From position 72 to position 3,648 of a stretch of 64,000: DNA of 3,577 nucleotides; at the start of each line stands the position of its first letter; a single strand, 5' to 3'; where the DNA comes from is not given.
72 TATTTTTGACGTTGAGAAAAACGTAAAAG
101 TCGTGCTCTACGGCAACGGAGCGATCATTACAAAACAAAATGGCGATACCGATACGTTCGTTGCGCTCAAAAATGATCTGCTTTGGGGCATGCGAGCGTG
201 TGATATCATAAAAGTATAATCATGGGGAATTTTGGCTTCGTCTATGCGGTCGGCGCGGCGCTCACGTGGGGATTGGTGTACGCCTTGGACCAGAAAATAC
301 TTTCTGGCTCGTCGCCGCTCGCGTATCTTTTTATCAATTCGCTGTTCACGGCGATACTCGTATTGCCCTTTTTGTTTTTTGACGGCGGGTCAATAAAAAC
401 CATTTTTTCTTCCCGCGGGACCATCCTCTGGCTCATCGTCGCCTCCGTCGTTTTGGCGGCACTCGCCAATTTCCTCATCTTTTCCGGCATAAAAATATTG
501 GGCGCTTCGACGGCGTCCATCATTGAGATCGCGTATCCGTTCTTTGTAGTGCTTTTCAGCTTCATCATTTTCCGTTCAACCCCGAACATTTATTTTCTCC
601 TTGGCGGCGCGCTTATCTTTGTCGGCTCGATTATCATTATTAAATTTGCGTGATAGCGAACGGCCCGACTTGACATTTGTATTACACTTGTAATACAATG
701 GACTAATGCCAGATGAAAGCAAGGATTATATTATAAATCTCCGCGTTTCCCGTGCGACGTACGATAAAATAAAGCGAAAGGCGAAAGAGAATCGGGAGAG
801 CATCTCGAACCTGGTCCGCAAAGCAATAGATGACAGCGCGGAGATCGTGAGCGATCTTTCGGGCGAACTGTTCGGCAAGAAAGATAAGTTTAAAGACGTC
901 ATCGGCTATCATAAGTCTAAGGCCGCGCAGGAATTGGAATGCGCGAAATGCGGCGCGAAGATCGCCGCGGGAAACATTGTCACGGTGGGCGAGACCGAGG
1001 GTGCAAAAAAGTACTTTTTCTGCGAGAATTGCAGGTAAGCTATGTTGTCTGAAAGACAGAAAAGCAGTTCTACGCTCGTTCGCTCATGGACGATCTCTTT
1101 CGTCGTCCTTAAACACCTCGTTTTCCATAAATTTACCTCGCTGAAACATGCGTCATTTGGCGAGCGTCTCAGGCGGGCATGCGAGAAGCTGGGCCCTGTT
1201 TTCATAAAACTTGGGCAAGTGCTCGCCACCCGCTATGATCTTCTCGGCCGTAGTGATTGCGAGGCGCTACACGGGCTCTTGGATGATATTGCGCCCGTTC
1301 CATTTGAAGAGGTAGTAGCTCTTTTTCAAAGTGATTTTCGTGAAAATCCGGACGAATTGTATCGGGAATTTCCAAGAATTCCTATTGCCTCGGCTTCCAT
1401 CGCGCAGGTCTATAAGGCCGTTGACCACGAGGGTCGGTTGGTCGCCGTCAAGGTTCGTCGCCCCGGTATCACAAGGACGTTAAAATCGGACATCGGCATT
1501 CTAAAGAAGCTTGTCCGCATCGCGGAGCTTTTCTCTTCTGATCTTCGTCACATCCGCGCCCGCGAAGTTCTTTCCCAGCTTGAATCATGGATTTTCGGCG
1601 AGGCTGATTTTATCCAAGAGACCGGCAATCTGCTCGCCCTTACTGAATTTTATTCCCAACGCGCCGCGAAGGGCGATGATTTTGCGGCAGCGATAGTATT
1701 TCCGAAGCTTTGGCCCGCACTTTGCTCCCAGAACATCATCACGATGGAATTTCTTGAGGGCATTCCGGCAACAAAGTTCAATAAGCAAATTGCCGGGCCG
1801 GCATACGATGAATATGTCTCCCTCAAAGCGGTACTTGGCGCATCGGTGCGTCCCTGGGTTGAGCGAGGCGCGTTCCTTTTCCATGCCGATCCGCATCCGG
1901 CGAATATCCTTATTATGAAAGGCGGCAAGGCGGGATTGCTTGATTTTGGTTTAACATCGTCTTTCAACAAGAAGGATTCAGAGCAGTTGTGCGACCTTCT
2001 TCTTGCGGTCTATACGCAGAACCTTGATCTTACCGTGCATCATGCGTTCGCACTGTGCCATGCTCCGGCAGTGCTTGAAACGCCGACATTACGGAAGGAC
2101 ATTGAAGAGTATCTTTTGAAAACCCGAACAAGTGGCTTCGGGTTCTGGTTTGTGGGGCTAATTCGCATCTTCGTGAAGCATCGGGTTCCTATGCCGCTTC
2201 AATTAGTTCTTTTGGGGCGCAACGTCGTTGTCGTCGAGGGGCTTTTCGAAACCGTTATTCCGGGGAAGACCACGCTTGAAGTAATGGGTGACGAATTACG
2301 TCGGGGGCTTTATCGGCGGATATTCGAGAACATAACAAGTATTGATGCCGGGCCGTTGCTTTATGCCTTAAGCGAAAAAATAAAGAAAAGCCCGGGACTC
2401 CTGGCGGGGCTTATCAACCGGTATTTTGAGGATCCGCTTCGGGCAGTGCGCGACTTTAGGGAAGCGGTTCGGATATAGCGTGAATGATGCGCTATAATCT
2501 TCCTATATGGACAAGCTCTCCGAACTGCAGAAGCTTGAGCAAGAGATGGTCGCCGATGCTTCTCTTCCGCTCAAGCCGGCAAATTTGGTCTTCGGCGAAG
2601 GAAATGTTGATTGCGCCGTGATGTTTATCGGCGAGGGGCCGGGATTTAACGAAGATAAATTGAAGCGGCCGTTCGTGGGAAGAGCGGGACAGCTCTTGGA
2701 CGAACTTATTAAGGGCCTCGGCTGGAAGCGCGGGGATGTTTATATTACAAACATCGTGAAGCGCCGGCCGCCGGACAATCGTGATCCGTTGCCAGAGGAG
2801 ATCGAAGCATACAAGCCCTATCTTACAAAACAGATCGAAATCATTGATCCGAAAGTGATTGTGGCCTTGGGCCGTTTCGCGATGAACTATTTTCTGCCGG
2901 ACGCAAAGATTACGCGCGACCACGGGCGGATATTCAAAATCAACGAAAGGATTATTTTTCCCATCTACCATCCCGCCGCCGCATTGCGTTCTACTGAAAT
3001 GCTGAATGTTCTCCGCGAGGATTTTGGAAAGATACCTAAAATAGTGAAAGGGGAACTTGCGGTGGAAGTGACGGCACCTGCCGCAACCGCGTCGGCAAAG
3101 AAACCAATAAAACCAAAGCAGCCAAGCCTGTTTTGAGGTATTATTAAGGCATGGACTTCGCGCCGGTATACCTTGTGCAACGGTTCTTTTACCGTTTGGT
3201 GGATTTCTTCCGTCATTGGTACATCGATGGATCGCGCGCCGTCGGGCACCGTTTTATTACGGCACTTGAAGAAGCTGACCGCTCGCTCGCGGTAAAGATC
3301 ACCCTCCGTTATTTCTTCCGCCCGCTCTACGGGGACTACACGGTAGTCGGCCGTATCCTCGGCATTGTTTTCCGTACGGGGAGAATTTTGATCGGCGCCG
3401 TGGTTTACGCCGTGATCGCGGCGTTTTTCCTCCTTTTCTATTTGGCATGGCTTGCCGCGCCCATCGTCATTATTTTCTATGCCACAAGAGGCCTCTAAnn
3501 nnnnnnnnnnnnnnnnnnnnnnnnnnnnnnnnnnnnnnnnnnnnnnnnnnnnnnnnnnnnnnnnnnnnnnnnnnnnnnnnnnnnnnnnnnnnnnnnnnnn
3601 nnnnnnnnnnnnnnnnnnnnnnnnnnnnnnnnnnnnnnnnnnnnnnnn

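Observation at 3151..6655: Three-gene membrane cassette around a TM-anchored ClpC/ClpB-like ATPase with a degenerate first ATPase domain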

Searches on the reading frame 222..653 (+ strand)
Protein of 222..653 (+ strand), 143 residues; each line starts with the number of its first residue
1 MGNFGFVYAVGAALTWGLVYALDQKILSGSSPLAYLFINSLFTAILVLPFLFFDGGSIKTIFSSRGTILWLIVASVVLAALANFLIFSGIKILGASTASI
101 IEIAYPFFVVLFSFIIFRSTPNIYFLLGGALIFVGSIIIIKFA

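Call 3: search_protein_families(library=pfam, proteins=[window:222-653:+], max_evalue=0.01)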
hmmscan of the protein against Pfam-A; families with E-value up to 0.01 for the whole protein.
window:222-653:+ (143 aa): 2 families
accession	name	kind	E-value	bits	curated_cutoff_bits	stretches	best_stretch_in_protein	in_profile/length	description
PF00892.27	EamA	-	6.5e-21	75.5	28.2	1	4-140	2-134/135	EamA-like transporter family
PF08449.17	UAA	-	0.0078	15.8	26.2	1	34-138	205-306/311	UAA transporter family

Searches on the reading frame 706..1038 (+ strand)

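Call 3: search_protein_families(library=pfam, proteins=[window:706-1038:+], max_evalue=0.01)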
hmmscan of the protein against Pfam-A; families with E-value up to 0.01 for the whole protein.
window:706-1038:+ (110 aa): 3 families
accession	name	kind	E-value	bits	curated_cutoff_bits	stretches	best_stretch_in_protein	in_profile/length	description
PF21983.2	NikA-like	-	7.2e-05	23.3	27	1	6-42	3-39/72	Mobilization protein NikA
PF22699.1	GMIP-like_FCH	-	0.0045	16.7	27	1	60-107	16-64/283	GEM-interacting protein-like, FCH domain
PF19891.5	DUF6364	-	0.0077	17.1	27.3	0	10-58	5-56/70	Family of unknown function (DUF6364)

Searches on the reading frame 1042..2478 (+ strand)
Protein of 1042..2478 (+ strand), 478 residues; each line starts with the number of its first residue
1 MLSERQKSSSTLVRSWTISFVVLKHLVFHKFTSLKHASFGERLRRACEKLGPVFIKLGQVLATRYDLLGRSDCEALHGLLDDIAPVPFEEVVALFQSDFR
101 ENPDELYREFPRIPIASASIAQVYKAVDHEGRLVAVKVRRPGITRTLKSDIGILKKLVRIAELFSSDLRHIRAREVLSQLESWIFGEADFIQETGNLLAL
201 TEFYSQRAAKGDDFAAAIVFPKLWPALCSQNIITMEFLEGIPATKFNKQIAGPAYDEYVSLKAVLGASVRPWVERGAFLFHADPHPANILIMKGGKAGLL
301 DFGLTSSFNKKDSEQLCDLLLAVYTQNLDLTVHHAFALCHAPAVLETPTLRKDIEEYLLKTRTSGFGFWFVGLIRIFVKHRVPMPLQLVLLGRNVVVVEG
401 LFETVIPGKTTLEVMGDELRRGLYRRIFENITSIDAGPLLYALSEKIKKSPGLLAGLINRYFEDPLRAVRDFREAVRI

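Call 3: search_protein_families(library=pfam, proteins=[window:1042-2478:+], max_evalue=0.01)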
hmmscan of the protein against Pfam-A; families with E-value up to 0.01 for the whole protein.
window:1042-2478:+ (478 aa): 4 families
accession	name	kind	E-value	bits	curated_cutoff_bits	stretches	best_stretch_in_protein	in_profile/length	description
PF03109.22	ABC1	-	2.3e-50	171.5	22.9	1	79-329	2-238/244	ABC1 atypical kinase-like domain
PF01163.29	RIO1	-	0.005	16.9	22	0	225-314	75-160/187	RIO domain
PF01636.29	APH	-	0.0052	17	23.2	0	274-304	165-196/239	Phosphotransferase enzyme family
PF00069.31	Pkinase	-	0.0071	16.2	31.7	0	279-313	119-153/263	Protein kinase domain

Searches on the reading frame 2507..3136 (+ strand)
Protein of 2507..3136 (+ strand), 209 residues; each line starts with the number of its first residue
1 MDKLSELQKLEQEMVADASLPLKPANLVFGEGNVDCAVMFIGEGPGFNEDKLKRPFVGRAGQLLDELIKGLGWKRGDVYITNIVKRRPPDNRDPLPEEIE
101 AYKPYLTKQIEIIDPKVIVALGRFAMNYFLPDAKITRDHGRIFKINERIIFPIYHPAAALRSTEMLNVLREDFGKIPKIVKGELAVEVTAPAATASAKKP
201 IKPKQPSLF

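Call 3: search_protein_families(library=pfam, proteins=[window:2507-3136:+], max_evalue=0.01)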
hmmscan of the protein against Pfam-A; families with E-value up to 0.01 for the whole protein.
window:2507-3136:+ (209 aa): 1 family
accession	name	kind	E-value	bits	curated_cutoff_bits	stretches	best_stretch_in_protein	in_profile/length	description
PF03167.25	UDG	-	3.7e-34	118.2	24.3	1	29-166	1-128/141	Uracil DNA glycosylase superfamily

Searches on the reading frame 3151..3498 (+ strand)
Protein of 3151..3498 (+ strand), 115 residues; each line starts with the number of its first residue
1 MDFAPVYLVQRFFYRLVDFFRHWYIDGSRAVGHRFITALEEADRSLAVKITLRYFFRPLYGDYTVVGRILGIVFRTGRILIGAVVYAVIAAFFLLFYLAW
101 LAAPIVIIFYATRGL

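Call 3: search_protein_families(library=pfam, proteins=[window:3151-3498:+], max_evalue=0.01)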
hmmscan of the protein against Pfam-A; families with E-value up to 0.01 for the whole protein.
window:3151-3498:+ (115 aa): 0 families

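Call 4: search_protein_families(library=ncbifam, proteins=[window:3151-3498:+], max_evalue=0.01)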
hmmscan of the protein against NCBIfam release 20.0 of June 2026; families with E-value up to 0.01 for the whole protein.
window:3151-3498:+ (115 aa): 0 families

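Call 20: find_homologous_proteins(query=window:3151-3495:+, max_evalue=0.001)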
Query window:3151-3495:+ (115 aa): 180 proteins with E <= 0.001 among 219 candidates; the best 120 are listed.
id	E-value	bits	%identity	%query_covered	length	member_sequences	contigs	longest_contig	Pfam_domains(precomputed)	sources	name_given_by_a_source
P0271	2.0e-66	239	100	100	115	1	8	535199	-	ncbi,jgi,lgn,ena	ncbi:MAG: hypothetical protein ABSC29_01030 [Minisyncoccia bacterium]|jgi:hypothetical protein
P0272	8.6e-58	211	84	100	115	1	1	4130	-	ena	-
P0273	1.4e-55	204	79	100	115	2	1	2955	-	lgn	-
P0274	2.2e-55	204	79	100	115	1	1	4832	-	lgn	-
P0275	4.5e-55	203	82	99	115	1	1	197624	-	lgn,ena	-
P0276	7.6e-55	202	78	100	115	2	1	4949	-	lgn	-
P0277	8.6e-55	202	77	100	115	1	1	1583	-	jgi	-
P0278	2.6e-54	200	78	100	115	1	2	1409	-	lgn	-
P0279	2.9e-54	200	77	100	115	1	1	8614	-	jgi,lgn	jgi:hypothetical protein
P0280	7.7e-54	199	80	100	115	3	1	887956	-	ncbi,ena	-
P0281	2.7e-53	197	75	100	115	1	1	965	-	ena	-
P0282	4.1e-53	196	75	100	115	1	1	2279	-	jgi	jgi:hypothetical protein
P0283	1.0e-52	195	76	100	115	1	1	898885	-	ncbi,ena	-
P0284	2.2e-52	194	77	100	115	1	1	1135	-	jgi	-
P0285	1.5e-51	191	76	100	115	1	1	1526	-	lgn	-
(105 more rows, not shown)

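Call 35: predict_structure(alignment_id=A3)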
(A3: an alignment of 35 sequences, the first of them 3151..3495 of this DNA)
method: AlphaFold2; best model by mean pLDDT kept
length: 115 residues; sequences in the alignment: 35
mean_pLDDT: 86.5   pTM: 0.66
mean pLDDT of the five models: 86.5, 82.1, 79.7, 77.9, 72.7
residues with pLDDT >= 90: 37; 70-90: 73; 50-70: 5; < 50: 0
segments of 3 or more residues with pLDDT < 50: none
pLDDT, mean of each block of 10 residues (from residue 1): 76 88 89 92 86 81 83 88 92 94 89 75
secondary structure, 60 per line:
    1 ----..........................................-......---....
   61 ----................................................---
elements in order: H5-46 H48-53 H57-60 H65-112

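Call 38: search_protein_families(library=padloc, proteins=[window:3151-3495:+], max_evalue=0.01)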
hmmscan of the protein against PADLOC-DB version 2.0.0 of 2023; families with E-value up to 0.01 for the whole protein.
window:3151-3495:+ (115 aa): 0 families

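Call 41: fold_search(model_id=the predicted structure, library=pdb)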
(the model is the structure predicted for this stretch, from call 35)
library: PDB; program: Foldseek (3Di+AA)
matches with E <= 10: 92; with E <= 0.001: 0
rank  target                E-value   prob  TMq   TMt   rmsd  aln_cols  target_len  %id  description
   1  2efl                  1.6e+00  0.44  0.41  0.20   6.5       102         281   16  Crystal structure of the EFC domain of formin-binding protein 17 (released 2007-05-29)
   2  5u0p_V                1.9e+00  0.63  0.46  0.45   4.0        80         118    8  Cryo-EM structure of the transcriptional Mediator (released 2017-03-08)
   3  5c22_B                2.7e+00  0.18  0.35  0.18  10.0       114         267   10  Crystal structure of Zn-bound HlyD from E. coli (released 2016-02-17)
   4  5c21_B                2.9e+00  0.21  0.40  0.21   7.6       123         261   11  Crystal structure of native HlyD from E. coli (released 2016-02-17)
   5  1ohh_MODEL_2_G        3.1e+00  0.38  0.47  0.55   5.2        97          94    8  BOVINE MITOCHONDRIAL F1-ATPASE complexed with the inhibitor protein IF1 (released 2003-06-09)
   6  8h9e_G                3.2e+00  0.28  0.39  0.51   5.2        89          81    6  Human ATP synthase F1 domain, state 1 (released 2023-05-31)
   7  9hzm_0                3.4e+00  0.14  0.37  0.25   8.6       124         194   14  235 A SynPspA H1-5 rod after incubation with EPL (released 2025-08-13)
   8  4mt8_B                3.4e+00  0.13  0.31  0.35   8.2        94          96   13  Structure of the ERS1 dimerization and histidine phosphotransfer domain from Arabidopsis thaliana (released 2014-10-01)
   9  1ow6_A                3.4e+00  0.10  0.30  0.26  18.3       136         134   11  Paxillin LD4 motif bound to the Focal Adhesion Targeting (FAT) domain of the Focal Adhesion Kinase (released 2003-10-21)
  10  5c22_C                4.1e+00  0.14  0.35  0.19  10.0       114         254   10  Crystal structure of Zn-bound HlyD from E. coli (released 2016-02-17)
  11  9r6b_I                4.4e+00  0.33  0.45  0.11   5.2        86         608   14  CPS secretion pathway Wza-Wzc (Conf 4) (released 2026-03-04)
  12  6grj_F                4.6e+00  0.14  0.36  0.17   6.6        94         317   19  Structure of the AhlB pore of the tripartite alpha-pore forming toxin, AHL, from Aeromonas hydrophila. (released 2019-07-03)
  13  4bpd_A                4.9e+00  0.13  0.35  0.35  19.1       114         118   12  Structure determination of an integral membrane kinase (released 2014-05-07)
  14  7p3r_A                5.2e+00  0.20  0.40  0.16   5.9        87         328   15  Helical structure of the toxin MakA from Vibrio cholera (released 2022-02-23)
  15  9umg_B                5.2e+00  0.15  0.37  0.43  18.1        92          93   21  Cryo-EM structure of VTC complex(Vtc5/Vtc4/Vtc3/Vtc1) (released 2026-01-21)
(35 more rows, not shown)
